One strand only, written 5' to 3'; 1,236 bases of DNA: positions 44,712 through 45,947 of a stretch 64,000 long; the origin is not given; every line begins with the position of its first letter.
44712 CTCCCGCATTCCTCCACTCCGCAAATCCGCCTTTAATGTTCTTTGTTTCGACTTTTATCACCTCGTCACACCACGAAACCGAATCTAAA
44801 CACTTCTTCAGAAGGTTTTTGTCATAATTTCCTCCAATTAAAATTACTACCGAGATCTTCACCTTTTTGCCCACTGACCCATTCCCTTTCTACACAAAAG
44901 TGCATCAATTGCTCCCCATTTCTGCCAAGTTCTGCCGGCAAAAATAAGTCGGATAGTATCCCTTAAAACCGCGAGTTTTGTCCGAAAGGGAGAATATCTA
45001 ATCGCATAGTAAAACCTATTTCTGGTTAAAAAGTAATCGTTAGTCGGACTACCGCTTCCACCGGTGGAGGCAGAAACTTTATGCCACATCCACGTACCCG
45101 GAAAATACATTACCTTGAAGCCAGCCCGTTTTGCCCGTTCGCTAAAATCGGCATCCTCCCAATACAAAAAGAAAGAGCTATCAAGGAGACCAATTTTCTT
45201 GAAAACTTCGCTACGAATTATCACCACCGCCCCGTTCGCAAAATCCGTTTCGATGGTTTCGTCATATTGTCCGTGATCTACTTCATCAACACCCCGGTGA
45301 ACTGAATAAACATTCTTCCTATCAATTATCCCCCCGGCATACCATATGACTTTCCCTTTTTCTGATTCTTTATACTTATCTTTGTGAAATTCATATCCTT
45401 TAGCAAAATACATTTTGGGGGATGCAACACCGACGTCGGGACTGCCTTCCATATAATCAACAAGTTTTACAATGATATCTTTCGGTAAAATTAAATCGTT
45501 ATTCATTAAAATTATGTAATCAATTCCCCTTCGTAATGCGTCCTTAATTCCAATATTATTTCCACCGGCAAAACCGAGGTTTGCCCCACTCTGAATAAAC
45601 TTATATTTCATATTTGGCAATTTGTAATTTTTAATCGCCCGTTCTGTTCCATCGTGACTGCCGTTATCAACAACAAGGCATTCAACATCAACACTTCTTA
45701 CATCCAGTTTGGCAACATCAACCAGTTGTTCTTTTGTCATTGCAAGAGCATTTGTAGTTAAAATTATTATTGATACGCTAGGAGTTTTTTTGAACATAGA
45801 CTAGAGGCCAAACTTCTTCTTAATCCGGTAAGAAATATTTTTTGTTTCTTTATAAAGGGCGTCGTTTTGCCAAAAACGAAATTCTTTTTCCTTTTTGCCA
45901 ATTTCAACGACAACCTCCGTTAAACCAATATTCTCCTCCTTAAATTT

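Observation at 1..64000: About 20 GT-C-fold membrane glycosyltransferase genes in 64 kb: an outsized extracytoplasmic glycosylation island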

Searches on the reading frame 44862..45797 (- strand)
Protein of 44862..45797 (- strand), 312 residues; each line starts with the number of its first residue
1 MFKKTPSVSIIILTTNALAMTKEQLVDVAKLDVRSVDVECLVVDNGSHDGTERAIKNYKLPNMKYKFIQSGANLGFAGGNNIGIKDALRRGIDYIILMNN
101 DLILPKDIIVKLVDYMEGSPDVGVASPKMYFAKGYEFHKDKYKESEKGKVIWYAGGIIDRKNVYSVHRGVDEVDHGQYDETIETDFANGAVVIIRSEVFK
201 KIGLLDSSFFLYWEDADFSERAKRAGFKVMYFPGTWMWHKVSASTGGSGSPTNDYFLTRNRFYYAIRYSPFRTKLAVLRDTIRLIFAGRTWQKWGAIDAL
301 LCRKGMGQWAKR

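Call 8: search_protein_families(library=pfam, max_evalue=0.01, proteins=[window:44862-45797:-])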
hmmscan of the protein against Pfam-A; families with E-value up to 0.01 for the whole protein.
window:44862-45797:- (312 aa): 3 families
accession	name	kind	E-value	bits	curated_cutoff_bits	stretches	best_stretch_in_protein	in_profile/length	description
PF00535.33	Glycos_transf_2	-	2.4e-16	60.6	23.3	1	9-141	1-129/168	Glycosyl transferase family 2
PF13641.12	Glyco_tranf_2_3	-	3.2e-12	47.4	27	1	6-240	1-212/230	Glycosyltransferase like family 2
PF13632.12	Glyco_trans_2_3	-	5.5e-07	30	27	1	187-266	72-143/198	Glycosyl transferase family group 2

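Call 51: find_encoding_contigs(protein=window:44862-45797:-, flank=6000, max_places=4)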
Protein window:44862-45797:- (312 aa): 9 contigs read that carry it; 4 places shown.
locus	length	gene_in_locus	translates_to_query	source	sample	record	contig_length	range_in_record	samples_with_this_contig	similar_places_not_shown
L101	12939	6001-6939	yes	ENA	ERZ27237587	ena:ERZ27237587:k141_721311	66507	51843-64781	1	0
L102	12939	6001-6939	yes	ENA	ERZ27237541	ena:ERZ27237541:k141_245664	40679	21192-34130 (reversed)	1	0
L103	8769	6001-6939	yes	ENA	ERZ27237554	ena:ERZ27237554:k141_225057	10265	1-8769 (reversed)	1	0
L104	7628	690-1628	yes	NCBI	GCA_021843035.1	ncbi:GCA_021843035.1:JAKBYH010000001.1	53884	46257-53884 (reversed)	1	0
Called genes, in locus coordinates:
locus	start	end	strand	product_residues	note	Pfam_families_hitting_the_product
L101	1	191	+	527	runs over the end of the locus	PF02366:PMT (weak), PF13231:PMT_2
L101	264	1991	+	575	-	PF09586:YfhO (weak)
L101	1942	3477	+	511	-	PF01943:Polysacc_synt, PF13440:Polysacc_synt_3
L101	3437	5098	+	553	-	-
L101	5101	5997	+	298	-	PF00535:Glycos_transf_2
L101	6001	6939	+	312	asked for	PF00535:Glycos_transf_2, PF13641:Glyco_tranf_2_3, PF13632:Glyco_trans_2_3 (faint)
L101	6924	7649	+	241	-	PF00535:Glycos_transf_2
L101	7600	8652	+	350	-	PF13439:Glyco_transf_4 (faint), PF00534:Glycos_transf_1, PF13692:Glyco_trans_1_4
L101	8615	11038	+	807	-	PF09586:YfhO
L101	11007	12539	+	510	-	PF13231:PMT_2 (weak)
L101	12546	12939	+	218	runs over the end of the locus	PF01209:Ubie_methyltran, PF08003:Methyltransf_9 (weak), PF13489:Methyltransf_23, PF01728:FtsJ (weak), PF13847:Methyltransf_31, PF08241:Methyltransf_11, PF08242:Methyltransf_12, PF13649:Methyltransf_25, +1 more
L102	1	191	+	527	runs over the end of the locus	PF02366:PMT (weak), PF13231:PMT_2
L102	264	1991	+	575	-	PF09586:YfhO (weak)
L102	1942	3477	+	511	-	PF01943:Polysacc_synt, PF13440:Polysacc_synt_3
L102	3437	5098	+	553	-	-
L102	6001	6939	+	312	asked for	PF00535:Glycos_transf_2, PF13641:Glyco_tranf_2_3, PF13632:Glyco_trans_2_3 (faint)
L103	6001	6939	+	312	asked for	PF00535:Glycos_transf_2, PF13641:Glyco_tranf_2_3, PF13632:Glyco_trans_2_3 (faint)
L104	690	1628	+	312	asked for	PF00535:Glycos_transf_2, PF13641:Glyco_tranf_2_3, PF13632:Glyco_trans_2_3 (faint)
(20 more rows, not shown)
